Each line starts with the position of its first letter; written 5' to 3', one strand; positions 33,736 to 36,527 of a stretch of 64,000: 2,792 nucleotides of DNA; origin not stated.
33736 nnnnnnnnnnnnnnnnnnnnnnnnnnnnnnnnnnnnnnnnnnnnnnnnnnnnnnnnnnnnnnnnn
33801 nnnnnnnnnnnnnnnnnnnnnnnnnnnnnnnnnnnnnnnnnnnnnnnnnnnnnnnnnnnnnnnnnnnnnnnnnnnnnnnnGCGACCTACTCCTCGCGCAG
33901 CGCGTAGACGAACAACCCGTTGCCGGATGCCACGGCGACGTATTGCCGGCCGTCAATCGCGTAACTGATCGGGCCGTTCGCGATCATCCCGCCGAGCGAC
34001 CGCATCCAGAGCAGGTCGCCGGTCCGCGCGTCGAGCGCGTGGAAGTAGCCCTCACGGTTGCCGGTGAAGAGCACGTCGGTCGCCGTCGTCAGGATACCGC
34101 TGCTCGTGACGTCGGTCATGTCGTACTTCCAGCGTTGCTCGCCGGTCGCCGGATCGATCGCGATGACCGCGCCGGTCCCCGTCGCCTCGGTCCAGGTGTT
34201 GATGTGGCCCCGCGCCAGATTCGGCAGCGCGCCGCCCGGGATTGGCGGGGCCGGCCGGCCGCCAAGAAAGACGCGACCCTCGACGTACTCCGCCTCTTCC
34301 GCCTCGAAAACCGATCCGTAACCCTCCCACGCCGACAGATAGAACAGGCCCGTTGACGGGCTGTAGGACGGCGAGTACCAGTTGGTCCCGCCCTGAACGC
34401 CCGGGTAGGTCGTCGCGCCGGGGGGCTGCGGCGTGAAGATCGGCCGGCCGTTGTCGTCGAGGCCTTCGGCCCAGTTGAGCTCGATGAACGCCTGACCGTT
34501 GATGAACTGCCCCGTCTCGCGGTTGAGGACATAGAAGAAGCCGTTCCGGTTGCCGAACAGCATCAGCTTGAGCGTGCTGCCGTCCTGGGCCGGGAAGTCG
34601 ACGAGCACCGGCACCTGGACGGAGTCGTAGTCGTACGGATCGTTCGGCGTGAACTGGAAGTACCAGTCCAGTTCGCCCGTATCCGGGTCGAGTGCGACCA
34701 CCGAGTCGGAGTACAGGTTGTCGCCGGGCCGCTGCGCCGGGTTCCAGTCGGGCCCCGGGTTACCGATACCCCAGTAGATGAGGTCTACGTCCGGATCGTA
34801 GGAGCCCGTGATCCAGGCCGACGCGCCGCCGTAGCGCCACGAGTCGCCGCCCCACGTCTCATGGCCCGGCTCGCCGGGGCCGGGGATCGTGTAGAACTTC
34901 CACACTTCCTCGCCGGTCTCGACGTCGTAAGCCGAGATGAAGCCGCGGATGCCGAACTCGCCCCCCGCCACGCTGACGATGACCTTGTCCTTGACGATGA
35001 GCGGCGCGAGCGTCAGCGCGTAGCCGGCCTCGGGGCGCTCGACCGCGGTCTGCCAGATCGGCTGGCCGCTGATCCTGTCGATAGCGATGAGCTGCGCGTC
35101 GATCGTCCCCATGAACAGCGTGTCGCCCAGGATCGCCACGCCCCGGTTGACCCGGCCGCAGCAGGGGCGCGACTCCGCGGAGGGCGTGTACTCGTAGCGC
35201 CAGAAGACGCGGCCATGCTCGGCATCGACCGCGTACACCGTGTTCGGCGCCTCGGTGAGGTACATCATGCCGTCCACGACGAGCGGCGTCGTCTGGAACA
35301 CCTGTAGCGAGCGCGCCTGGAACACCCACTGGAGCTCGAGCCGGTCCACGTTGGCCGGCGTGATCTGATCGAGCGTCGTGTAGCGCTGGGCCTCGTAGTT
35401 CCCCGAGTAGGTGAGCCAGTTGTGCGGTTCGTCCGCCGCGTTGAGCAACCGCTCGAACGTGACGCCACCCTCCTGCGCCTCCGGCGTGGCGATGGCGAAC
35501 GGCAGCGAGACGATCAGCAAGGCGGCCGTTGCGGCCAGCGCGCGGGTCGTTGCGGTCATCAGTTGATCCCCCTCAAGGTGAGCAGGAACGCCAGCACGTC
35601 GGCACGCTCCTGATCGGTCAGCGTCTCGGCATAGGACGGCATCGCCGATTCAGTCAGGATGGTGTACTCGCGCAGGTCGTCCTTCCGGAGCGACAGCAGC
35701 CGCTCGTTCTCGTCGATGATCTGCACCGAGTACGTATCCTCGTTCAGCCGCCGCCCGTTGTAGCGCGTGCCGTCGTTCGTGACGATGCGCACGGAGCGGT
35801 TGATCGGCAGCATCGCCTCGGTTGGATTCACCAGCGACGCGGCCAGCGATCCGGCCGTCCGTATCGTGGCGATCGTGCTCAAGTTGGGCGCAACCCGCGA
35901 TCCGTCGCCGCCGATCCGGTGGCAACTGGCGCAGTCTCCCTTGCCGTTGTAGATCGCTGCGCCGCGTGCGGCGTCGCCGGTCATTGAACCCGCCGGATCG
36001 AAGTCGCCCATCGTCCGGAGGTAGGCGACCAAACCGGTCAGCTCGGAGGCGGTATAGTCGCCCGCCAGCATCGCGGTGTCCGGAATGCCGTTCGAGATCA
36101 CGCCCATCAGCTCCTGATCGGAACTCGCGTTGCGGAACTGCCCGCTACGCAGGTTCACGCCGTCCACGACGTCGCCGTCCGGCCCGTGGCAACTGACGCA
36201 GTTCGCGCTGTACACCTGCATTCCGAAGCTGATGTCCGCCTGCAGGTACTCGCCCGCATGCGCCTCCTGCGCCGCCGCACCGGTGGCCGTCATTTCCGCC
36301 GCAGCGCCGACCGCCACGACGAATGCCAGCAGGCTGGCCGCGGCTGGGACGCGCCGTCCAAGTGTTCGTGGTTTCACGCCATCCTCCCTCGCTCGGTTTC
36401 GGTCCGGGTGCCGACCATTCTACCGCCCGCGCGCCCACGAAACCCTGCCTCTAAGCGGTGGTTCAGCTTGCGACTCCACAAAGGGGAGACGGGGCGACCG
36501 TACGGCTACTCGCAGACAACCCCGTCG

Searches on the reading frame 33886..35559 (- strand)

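Call 28: search_protein_families(library=pfam, proteins=[window:33886-35559:-], max_evalue=0.01)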
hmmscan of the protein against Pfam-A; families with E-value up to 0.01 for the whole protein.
window:33886-35559:- (557 aa): 4 families
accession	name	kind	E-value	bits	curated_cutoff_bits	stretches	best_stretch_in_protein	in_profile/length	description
PF01011.28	PQQ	-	2.6e-89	301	26.7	3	48-353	1-335/595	Glucose/ethanol/alcohol dehydrogenase, beta-propeller domain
PF13360.13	PQQ_2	-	3.9e-32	112.2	27.6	2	85-221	62-194/233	Outer membrane protein assembly factor BamB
PF13570.13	Beta-prop_ACSF4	-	2.3e-17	63.8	133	2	462-548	70-155/329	Beta-alanine-activating enzyme, beta-propeller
PF23727.1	Beta-prop_FAM234A_B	-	0.005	15.8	26.4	0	107-174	53-119/467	FAM234A/B beta-propeller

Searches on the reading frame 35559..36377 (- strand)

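Call 28: search_protein_families(library=pfam, proteins=[window:35559-36377:-], max_evalue=0.01)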
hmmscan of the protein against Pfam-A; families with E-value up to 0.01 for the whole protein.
window:35559-36377:- (272 aa): 3 families
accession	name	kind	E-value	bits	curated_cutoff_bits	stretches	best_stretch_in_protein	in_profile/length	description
PF00034.26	Cytochrom_C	-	7.2e-21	75.7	21.3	2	136-193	1-57/90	Cytochrome c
PF13442.11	Cytochrome_CBB3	-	3.3e-18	66.2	27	2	52-120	6-68/68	Cytochrome C oxidase, cbb3-type, subunit III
PF09699.15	Paired_CXXCH_1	-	0.0043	17.1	20.6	0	57-70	6-19/41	Doubled CXXCH motif (Paired_CXXCH_1)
